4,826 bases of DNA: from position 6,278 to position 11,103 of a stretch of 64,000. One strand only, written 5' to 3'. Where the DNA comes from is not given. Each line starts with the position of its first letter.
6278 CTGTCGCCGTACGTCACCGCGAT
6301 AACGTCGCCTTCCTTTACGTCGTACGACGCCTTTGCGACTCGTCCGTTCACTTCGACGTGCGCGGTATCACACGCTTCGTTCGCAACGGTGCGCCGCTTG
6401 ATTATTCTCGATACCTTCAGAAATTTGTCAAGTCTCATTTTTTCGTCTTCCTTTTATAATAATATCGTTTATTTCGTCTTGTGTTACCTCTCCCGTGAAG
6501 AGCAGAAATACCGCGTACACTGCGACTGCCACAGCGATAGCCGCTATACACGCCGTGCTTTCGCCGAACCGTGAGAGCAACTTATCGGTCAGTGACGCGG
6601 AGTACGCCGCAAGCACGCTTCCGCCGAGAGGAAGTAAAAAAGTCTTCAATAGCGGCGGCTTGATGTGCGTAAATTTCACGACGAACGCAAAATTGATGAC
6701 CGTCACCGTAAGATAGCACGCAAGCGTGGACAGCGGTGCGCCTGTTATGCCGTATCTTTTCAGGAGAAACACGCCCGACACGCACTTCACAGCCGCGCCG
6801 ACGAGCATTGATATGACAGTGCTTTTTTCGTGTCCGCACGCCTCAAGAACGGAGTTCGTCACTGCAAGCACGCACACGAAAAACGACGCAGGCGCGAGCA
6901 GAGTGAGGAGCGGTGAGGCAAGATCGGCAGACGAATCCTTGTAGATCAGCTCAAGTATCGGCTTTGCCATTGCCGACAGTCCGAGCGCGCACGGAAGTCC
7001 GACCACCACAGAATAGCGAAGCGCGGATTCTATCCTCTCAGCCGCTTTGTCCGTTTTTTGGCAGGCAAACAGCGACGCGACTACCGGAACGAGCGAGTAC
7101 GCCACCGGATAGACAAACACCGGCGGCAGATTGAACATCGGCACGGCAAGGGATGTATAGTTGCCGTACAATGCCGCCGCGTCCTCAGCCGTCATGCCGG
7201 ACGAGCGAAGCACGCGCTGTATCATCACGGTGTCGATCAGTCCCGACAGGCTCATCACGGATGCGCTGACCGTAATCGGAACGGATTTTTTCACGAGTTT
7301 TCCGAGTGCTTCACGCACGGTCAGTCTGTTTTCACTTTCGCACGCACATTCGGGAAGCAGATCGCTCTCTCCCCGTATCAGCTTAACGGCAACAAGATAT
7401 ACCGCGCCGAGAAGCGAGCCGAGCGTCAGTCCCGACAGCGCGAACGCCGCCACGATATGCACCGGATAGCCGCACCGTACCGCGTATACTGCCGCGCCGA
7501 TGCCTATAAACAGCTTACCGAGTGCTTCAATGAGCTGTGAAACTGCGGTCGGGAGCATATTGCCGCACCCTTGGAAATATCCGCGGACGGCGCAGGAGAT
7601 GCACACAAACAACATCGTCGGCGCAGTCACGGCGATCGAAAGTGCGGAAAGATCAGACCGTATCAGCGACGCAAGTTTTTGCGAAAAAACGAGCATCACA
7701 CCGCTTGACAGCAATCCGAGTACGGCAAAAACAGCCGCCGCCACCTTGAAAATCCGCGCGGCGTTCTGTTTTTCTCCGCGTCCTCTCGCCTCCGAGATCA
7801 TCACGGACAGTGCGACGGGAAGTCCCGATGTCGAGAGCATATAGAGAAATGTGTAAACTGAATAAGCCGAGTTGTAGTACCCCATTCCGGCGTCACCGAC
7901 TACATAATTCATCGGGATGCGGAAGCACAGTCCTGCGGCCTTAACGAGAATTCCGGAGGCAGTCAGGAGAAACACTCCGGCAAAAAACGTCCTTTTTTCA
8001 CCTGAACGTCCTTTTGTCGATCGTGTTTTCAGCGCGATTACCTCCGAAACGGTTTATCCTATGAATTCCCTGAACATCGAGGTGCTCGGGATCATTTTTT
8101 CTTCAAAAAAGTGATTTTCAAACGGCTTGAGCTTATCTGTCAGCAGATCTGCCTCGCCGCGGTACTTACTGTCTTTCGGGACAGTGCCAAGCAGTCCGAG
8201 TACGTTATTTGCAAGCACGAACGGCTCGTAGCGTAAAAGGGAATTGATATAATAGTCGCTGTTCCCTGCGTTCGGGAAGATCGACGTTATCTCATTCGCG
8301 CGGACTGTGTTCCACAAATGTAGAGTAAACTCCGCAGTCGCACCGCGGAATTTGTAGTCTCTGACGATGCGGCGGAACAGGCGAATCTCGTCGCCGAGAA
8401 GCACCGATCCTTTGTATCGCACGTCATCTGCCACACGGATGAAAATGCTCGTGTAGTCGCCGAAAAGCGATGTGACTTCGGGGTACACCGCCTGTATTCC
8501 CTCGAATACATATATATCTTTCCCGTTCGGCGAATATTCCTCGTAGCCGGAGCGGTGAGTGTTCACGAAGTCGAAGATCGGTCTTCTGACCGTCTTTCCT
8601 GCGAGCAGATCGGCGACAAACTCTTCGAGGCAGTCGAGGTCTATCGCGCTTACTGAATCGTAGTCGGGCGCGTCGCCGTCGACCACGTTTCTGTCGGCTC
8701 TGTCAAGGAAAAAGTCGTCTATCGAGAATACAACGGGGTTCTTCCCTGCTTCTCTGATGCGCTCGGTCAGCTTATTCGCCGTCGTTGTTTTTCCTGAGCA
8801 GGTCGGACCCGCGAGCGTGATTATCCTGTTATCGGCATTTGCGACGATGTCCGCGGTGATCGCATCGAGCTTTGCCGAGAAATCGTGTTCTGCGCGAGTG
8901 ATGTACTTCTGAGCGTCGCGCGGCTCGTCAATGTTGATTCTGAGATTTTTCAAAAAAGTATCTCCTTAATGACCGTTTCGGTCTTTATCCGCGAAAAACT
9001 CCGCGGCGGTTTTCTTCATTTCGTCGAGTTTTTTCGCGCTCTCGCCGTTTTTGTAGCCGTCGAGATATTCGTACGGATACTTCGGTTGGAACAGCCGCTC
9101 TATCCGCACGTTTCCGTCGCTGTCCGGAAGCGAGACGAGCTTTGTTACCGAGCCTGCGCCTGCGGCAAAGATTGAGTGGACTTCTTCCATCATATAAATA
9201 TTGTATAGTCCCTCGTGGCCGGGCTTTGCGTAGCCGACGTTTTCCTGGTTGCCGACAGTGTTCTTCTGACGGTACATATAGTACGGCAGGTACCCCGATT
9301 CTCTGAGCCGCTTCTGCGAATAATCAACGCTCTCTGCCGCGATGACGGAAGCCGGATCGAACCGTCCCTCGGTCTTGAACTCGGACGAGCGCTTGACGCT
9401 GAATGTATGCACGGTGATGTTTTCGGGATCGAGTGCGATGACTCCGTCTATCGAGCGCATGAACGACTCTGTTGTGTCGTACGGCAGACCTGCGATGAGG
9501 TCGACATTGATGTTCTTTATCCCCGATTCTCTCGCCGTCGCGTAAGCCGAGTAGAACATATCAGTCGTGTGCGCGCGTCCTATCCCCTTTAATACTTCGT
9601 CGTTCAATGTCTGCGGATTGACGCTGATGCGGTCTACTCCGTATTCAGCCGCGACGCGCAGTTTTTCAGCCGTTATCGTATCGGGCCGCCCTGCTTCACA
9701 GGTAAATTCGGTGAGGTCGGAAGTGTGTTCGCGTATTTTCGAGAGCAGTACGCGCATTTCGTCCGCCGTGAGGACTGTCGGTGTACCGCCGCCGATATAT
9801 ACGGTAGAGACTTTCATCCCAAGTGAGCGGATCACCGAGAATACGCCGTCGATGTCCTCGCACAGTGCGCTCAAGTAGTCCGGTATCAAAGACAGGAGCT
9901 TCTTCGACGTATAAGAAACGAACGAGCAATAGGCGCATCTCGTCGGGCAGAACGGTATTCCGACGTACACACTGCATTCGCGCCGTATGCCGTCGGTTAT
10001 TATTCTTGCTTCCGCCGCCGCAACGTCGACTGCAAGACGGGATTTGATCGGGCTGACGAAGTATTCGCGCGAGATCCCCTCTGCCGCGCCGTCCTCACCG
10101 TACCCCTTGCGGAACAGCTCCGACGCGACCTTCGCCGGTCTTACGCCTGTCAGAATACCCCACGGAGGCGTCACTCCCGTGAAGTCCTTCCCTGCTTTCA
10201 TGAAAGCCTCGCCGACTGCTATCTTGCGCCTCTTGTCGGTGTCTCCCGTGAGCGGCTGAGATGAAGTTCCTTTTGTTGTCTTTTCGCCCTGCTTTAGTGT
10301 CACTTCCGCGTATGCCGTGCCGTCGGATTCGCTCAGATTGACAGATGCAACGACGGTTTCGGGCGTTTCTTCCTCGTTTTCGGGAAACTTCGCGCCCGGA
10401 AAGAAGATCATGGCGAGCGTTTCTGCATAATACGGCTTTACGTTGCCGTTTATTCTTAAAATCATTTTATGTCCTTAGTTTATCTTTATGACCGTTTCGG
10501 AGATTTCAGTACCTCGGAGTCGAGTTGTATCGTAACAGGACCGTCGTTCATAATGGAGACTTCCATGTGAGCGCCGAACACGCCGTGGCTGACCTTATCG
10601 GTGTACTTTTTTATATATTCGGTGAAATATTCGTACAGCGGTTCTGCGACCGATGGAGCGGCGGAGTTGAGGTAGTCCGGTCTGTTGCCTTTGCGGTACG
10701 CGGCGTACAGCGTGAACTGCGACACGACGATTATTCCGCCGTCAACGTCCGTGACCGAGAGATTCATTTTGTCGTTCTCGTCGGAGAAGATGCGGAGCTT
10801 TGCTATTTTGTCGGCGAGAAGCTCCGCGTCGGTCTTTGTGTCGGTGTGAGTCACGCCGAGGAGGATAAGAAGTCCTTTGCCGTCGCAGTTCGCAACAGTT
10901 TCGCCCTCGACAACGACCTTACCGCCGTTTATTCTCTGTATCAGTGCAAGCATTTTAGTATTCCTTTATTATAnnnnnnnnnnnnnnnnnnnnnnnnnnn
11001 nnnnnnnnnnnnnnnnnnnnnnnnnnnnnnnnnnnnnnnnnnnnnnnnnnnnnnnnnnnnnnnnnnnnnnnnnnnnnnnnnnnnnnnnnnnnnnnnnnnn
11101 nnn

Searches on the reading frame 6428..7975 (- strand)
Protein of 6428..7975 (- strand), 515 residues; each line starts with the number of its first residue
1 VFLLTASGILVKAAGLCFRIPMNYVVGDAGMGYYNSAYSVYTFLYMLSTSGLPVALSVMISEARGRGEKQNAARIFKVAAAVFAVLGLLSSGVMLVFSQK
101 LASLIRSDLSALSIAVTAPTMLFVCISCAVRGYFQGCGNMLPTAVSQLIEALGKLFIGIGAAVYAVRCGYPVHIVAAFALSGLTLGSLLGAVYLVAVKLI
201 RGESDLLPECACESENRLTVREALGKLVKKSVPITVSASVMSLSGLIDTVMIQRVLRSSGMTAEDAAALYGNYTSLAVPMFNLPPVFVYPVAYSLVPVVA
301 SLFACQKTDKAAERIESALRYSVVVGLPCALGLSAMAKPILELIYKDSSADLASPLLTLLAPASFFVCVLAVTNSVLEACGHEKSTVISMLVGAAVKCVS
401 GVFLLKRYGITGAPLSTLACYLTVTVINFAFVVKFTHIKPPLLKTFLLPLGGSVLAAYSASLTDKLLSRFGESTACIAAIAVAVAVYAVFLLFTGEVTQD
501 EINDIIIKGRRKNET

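Call 46: search_protein_families(library=pfam, proteins=[window:6428-7975:-], max_evalue=0.00001)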
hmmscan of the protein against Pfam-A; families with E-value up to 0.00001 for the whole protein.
window:6428-7975:- (515 aa): 3 families
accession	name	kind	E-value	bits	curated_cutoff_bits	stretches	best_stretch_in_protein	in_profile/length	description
PF01943.22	Polysacc_synt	-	2.7e-23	83.2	28.2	1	2-302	6-273/274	Polysaccharide biosynthesis protein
PF01554.23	MatE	-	9.2e-16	58.4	24.9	2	22-151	20-152/161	MatE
PF03023.19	MurJ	-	7.3e-11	41.8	27.4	1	69-449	46-417/451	Lipid II flippase MurJ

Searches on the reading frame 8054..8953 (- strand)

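Call 46: search_protein_families(library=pfam, proteins=[window:8054-8953:-], max_evalue=0.00001)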
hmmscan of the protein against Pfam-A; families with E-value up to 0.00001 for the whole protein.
window:8054-8953:- (299 aa): 1 family
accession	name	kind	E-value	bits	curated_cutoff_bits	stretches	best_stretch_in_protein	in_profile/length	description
PF00485.24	PRK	-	1.2e-18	68.1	22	1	44-238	1-189/196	Phosphoribulokinase / Uridine kinase family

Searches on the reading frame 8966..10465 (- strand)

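Call 46: search_protein_families(library=pfam, proteins=[window:8966-10465:-], max_evalue=0.00001)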
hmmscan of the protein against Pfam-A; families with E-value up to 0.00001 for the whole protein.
window:8966-10465:- (499 aa): 1 family
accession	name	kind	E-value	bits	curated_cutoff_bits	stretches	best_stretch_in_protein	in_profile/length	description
PF04055.27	Radical_SAM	-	2.3e-23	83.6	29.5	1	170-339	4-163/166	Radical SAM superfamily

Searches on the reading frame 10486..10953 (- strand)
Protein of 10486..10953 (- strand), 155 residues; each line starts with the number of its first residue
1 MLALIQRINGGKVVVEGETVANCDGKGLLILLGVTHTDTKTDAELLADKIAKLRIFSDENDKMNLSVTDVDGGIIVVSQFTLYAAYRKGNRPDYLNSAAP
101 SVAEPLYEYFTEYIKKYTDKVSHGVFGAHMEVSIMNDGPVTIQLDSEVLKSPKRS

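Call 46: search_protein_families(library=pfam, proteins=[window:10486-10953:-], max_evalue=0.00001)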
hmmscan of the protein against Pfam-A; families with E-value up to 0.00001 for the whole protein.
window:10486-10953:- (155 aa): 1 family
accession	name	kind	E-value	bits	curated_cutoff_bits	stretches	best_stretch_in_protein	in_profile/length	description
PF02580.21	Tyr_Deacylase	-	2.2e-53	180.9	25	1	3-145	2-144/144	D-Tyr-tRNA(Tyr) deacylase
